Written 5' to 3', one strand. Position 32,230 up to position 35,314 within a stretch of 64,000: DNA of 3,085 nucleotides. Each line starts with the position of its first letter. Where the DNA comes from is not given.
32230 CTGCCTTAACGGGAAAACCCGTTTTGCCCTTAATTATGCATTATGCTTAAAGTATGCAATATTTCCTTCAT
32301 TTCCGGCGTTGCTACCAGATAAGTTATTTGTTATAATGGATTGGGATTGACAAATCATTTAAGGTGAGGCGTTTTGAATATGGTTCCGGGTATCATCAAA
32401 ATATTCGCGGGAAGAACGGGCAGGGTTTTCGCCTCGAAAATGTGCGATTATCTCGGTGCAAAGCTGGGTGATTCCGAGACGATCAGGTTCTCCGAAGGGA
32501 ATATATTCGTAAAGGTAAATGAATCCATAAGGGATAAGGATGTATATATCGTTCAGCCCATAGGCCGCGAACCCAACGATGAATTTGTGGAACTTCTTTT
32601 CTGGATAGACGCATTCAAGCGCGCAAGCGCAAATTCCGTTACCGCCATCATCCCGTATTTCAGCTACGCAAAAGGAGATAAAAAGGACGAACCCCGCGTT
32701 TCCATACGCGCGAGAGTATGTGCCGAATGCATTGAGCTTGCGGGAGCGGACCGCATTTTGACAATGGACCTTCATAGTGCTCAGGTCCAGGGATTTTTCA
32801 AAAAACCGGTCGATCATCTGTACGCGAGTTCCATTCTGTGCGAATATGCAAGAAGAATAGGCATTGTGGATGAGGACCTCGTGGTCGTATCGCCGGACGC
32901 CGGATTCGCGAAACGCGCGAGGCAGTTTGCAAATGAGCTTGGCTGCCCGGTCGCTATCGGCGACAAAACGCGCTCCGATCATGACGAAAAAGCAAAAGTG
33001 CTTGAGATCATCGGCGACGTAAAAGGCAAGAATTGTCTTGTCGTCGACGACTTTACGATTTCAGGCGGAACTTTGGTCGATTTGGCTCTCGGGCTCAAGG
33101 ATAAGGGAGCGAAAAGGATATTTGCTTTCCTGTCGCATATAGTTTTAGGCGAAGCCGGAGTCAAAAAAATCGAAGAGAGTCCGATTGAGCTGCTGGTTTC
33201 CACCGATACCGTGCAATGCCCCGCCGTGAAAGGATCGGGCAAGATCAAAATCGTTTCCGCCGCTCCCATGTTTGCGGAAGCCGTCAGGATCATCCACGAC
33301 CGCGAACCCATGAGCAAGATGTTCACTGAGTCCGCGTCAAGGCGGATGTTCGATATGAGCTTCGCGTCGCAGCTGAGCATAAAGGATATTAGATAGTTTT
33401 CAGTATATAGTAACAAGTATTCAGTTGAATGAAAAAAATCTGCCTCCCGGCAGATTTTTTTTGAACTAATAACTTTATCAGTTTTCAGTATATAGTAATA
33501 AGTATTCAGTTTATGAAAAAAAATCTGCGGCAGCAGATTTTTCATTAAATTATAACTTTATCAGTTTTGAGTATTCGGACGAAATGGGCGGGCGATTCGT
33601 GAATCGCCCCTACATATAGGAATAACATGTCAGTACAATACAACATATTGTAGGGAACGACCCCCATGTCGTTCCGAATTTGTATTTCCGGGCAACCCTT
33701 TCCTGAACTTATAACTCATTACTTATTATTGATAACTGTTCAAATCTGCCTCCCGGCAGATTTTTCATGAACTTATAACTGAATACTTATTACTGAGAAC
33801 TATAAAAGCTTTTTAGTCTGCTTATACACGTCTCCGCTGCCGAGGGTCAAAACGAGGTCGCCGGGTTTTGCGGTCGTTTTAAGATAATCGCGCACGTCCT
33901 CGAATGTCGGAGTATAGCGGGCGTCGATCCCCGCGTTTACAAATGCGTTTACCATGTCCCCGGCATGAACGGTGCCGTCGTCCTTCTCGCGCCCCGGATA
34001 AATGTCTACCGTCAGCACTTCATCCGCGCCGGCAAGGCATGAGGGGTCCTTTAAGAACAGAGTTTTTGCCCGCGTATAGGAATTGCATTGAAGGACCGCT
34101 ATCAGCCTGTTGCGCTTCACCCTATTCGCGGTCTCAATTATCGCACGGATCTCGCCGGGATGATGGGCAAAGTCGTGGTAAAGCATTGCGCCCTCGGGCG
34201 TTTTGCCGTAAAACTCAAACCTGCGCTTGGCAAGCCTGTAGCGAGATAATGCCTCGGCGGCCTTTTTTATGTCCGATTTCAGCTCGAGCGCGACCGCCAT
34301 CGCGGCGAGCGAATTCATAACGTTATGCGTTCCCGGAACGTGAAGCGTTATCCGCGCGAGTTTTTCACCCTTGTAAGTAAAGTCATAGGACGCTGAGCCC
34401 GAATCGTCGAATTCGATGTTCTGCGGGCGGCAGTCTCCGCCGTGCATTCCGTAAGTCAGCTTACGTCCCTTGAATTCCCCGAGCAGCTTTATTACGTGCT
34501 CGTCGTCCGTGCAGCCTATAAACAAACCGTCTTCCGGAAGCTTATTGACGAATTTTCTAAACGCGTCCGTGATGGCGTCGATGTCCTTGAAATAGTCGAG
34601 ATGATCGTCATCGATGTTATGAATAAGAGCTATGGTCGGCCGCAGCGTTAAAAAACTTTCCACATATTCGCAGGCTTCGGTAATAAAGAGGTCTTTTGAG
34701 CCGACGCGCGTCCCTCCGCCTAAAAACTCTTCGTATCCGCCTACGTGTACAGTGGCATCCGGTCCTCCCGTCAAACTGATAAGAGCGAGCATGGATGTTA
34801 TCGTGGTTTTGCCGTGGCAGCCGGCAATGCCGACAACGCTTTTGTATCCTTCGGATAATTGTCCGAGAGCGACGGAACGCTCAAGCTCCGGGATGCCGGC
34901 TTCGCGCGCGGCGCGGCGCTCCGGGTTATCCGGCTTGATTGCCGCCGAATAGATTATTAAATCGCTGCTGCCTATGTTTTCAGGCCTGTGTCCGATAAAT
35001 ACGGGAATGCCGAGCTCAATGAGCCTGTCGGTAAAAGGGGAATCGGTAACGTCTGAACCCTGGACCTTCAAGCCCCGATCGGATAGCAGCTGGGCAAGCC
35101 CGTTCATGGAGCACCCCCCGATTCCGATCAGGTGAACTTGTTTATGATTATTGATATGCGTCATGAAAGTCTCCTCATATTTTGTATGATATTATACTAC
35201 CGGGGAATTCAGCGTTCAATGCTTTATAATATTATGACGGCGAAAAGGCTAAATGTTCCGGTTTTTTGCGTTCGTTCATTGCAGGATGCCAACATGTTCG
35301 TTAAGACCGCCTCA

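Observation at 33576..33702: Second unassigned element: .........-hairpin repeat with short terminal inverted repeats and an insertion-tolerant loop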

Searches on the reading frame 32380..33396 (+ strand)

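Call 80: search_protein_families(library=pfam, proteins=[window:32380-33396:+])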
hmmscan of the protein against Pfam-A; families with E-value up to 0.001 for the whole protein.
window:32380-33396:+ (338 aa): 3 families
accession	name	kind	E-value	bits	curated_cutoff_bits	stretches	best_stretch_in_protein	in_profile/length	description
PF13793.12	Pribosyltran_N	-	1e-39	135.4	25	1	6-122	1-117/117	N-terminal domain of ribose phosphate pyrophosphokinase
PF14572.12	Pribosyl_synth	-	3.6e-21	76.4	27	1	207-315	74-183/184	Phosphoribosyl synthetase-associated domain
PF00156.33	Pribosyltran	-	4.3e-12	46.1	26.3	1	165-248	29-119/158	Phosphoribosyl transferase domain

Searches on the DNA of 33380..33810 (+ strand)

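Call 10: search_rna_families(source=window, start=33380, end=33810, threshold=evalue, max_evalue=10)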
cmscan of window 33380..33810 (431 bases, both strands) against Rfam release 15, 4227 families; matches with E-value up to 10: 30.
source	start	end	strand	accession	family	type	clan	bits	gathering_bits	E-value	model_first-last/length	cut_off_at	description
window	33428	33503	-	RF02064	STnc370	Gene; sRNA;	-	33.7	54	0.006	1-71/71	no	Enterobacterial sRNA STnc370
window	33426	33547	-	RF04174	MIR4208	Gene; miRNA;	-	28.3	140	0.025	1-191/191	no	MIR4208 microRNA precursor family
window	33432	33461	+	RF02083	OrzO-P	Gene; antitoxin;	-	27.7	60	0.02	46-76/76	no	OrzO-P RNA antitoxin family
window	33433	33543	-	RF04134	MIR7504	Gene; miRNA;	-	27.4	83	0.0087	1-124/124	no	MIR7504 microRNA precursor family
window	33434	33542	-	RF04205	MIR2606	Gene; miRNA;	-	26.6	139.7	0.074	1-165/165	no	MIR2606 microRNA precursor family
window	33494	33549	+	RF02064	STnc370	Gene; sRNA;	-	26.5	54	0.2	1-71/71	no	Enterobacterial sRNA STnc370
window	33434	33542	+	RF04134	MIR7504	Gene; miRNA;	-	25.2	83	0.032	1-124/124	no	MIR7504 microRNA precursor family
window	33425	33501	+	RF01586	snoR09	Gene; snRNA; snoRNA; CD-box;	-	22.9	50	0.61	1-84/84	no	small nucleolar RNA snoR09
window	33409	33466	+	RF02064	STnc370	Gene; sRNA;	-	22.5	54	1.4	1-71/71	no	Enterobacterial sRNA STnc370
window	33436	33540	+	RF03693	MIR1919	Gene; miRNA;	-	22.4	85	0.041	1-123/123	no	MIR1919 microRNA precursor family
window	33513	33572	-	RF02064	STnc370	Gene; sRNA;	-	21.7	54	2.1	1-71/71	no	Enterobacterial sRNA STnc370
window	33418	33473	-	RF03669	mir-2767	Gene; miRNA;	-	20.1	69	0.31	1-80/80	no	mir-2767 microRNA precursor family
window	33430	33469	+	RF02433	SpF36_sRNA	Gene; sRNA;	-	19.7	48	3.6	1-51/51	no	Streptococcus sRNA SpF36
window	33516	33553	+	RF02433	SpF36_sRNA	Gene; sRNA;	-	19.1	48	5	1-51/51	no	Streptococcus sRNA SpF36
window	33506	33544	-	RF02433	SpF36_sRNA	Gene; sRNA;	-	18.9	48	5.5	1-51/51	no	Streptococcus sRNA SpF36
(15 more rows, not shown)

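Call 74: search_dna_similar(query=window:33584-33620:+, collection=phages, mode=distant, max_evalue=1, max_rows=25)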
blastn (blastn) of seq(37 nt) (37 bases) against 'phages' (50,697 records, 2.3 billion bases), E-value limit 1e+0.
No match.

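Call 75: search_dna_similar(query=window:33576-33702:+, collection=phages, mode=distant, max_evalue=1, max_rows=15)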
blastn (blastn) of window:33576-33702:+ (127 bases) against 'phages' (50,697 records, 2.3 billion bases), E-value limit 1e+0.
No match.

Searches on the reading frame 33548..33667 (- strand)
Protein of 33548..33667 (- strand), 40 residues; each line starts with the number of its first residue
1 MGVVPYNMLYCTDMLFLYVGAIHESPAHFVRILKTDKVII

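Call 24: list_cluster_members(proteins=[window:33548-33667:-, window:60117-60356:-, window:60145-60279:+, window:33666-33767:+])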
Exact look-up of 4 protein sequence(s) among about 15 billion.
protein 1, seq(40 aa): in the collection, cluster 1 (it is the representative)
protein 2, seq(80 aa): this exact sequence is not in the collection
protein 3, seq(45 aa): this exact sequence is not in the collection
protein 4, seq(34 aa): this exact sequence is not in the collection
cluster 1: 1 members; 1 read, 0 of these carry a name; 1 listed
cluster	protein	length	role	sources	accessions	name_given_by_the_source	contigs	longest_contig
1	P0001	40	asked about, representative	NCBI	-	-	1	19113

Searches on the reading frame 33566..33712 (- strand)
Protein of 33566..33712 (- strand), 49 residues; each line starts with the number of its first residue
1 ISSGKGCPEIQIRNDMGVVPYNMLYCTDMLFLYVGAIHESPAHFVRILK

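Call 43: search_protein_representatives(protein=window:33566-33712:-)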
Query: 49 residues. Proteins with E-value up to 0.001 (for the whole library): 1; up to 1e-10: 1; up to 1e-30: 0. The best 1 are listed.
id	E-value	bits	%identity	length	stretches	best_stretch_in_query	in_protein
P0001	3.2e-15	70.6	100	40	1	16-49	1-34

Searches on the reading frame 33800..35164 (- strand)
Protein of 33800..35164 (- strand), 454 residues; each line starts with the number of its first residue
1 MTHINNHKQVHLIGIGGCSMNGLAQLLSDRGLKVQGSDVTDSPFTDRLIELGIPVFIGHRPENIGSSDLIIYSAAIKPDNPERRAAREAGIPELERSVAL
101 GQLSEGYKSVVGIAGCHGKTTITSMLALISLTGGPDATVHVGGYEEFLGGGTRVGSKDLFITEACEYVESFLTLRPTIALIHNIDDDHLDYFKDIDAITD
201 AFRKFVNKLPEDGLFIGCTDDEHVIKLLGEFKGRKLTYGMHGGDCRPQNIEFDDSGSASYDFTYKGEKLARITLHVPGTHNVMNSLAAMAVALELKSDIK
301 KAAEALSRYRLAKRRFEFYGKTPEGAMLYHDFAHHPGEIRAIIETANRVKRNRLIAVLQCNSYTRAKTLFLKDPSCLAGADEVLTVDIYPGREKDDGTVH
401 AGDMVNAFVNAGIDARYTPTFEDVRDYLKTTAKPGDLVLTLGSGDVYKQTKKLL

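Call 17: find_encoding_contigs(protein=window:33800-35164:-, flank=3000, max_places=10)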
Protein window:33800-35164:- (454 aa): 2 contigs read that carry it; 1 place shown.
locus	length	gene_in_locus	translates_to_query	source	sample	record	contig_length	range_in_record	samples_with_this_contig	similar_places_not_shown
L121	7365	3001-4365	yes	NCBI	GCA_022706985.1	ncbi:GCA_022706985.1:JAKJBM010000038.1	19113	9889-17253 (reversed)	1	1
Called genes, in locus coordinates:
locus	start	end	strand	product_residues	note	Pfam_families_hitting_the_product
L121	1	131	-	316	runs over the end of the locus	PF13540:RCC1_2 (faint)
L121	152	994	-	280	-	-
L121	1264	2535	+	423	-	-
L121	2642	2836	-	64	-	-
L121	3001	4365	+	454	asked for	PF01225:Mur_ligase, PF08245:Mur_ligase_M, PF02875:Mur_ligase_C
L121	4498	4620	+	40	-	-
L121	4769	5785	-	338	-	PF13793:Pribosyltran_N, PF00156:Pribosyltran, PF14572:Pribosyl_synth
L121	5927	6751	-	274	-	PF02811:PHP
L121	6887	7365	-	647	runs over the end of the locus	PF00004:AAA, PF17862:AAA_lid_3, PF01434:Peptidase_M41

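Call 28: find_homologous_proteins(query=window:33800-35164:-, max_evalue=1e-80)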
Query window:33800-35164:- (454 aa): 1263 proteins with E <= 1e-80 among 8000 candidates; the best 120 are listed.
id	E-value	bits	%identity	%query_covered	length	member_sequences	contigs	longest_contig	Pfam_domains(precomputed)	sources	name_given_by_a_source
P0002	0.0e+0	1034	100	100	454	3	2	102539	PF02875.27,PF08245.19,PF01225.31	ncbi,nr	ncbi:MAG: UDP-N-acetylmuramate--L-alanine ligase [Firmicutes bacterium ADurb.Bin182]|nr:MAG: UDP-N-a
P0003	1.6e-252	856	82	100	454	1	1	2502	PF02875.27,PF08245.19,PF01225.31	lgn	-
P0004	1.2e-244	830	79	100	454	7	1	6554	PF02875.27,PF08245.19,PF01225.31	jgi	jgi:UDP-N-acetylmuramate--alanine ligase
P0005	1.9e-196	671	67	100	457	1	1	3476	PF02875.27,PF08245.19,PF01225.31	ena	-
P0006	3.0e-196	671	65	100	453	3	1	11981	PF02875.27,PF08245.19,PF01225.31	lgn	-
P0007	3.7e-195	667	65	100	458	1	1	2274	PF02875.27,PF08245.19,PF01225.31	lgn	-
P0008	3.1e-194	664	66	100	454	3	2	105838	PF02875.27,PF08245.19,PF01225.31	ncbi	ncbi:MAG: UDP-N-acetylmuramate--L-alanine ligase [Clostridia bacterium]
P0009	7.2e-194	663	64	100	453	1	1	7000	PF02875.27,PF08245.19,PF01225.31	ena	-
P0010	7.9e-194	663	65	100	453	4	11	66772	PF02875.27,PF08245.19,PF01225.31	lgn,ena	-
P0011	2.6e-192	658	65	100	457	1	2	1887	PF02875.27,PF08245.19,PF01225.31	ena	-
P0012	3.3e-191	654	64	100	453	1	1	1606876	PF02875.27,PF08245.19,PF01225.31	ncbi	-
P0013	4.4e-191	654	64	100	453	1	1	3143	PF02875.27,PF08245.19,PF01225.31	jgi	jgi:UDP-N-acetylmuramate--alanine ligase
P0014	6.6e-191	653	63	100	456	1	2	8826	PF02875.27,PF08245.19,PF01225.31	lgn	-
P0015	1.1e-190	652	63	100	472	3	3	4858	PF02875.27,PF08245.19,PF01225.31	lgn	-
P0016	1.3e-190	652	64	100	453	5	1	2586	PF02875.27,PF08245.19,PF01225.31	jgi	jgi:UDP-N-acetylmuramate--alanine ligase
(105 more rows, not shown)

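Call 29: find_encoding_contigs(protein=P0003, flank=10000, max_places=5)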
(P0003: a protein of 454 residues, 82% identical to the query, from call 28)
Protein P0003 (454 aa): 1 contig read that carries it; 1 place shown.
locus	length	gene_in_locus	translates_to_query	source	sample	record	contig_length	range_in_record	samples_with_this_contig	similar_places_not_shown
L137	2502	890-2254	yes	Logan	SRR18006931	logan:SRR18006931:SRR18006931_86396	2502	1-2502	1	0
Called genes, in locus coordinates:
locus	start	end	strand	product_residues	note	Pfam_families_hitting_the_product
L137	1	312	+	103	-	?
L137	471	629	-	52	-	-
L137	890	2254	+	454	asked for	PF01225:Mur_ligase, PF08245:Mur_ligase_M, PF02875:Mur_ligase_C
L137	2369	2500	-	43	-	?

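Call 30: find_encoding_contigs(protein=P0004, flank=10000, max_places=5)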
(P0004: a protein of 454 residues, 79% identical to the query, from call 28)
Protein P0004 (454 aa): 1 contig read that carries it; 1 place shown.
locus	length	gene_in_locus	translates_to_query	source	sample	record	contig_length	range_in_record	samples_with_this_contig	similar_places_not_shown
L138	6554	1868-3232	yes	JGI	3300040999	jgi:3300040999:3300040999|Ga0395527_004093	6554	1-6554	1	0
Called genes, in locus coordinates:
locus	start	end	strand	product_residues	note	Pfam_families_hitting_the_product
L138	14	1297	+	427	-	-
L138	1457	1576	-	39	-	-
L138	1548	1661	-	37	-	-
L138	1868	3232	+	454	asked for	PF01225:Mur_ligase, PF08245:Mur_ligase_M, PF02875:Mur_ligase_C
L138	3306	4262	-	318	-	PF13793:Pribosyltran_N, PF00156:Pribosyltran, PF14572:Pribosyl_synth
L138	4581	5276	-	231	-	PF02811:PHP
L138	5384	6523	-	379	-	PF00004:AAA, PF17862:AAA_lid_3, PF01434:Peptidase_M41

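Call 31: find_encoding_contigs(protein=P0008, flank=10000, max_places=5)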
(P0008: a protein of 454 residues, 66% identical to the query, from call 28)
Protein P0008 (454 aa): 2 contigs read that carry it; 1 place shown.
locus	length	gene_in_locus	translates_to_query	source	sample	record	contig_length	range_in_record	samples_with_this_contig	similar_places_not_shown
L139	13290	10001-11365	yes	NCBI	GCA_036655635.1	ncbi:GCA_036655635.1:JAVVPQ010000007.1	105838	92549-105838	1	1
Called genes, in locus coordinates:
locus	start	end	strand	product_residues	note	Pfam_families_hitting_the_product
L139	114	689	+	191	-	PF00156:Pribosyltran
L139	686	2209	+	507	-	PF00117:GATase, PF07722:Peptidase_C26 (faint), PF02540:NAD_synthase (faint), PF00958:GMP_synt_C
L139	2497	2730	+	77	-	-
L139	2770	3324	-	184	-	PF00156:Pribosyltran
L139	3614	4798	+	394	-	PF01996:F420_ligase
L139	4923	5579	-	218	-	PF13483:Lactamase_B_3, PF12706:Lactamase_B_2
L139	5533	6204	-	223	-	-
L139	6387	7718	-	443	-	PF20769:YPEB_N, PF14620:YPEB_PepSY1-2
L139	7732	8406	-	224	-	PF08823:PG_binding_2 (faint), PF01471:PG_binding_1, PF07486:Hydrolase_2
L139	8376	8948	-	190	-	PF09551:Spore_II_R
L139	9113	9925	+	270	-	PF00288:GHMP_kinases_N, PF08544:GHMP_kinases_C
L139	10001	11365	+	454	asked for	PF01225:Mur_ligase, PF08245:Mur_ligase_M, PF02875:Mur_ligase_C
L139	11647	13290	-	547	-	PF05569:Peptidase_M56, PF17225:DUF5301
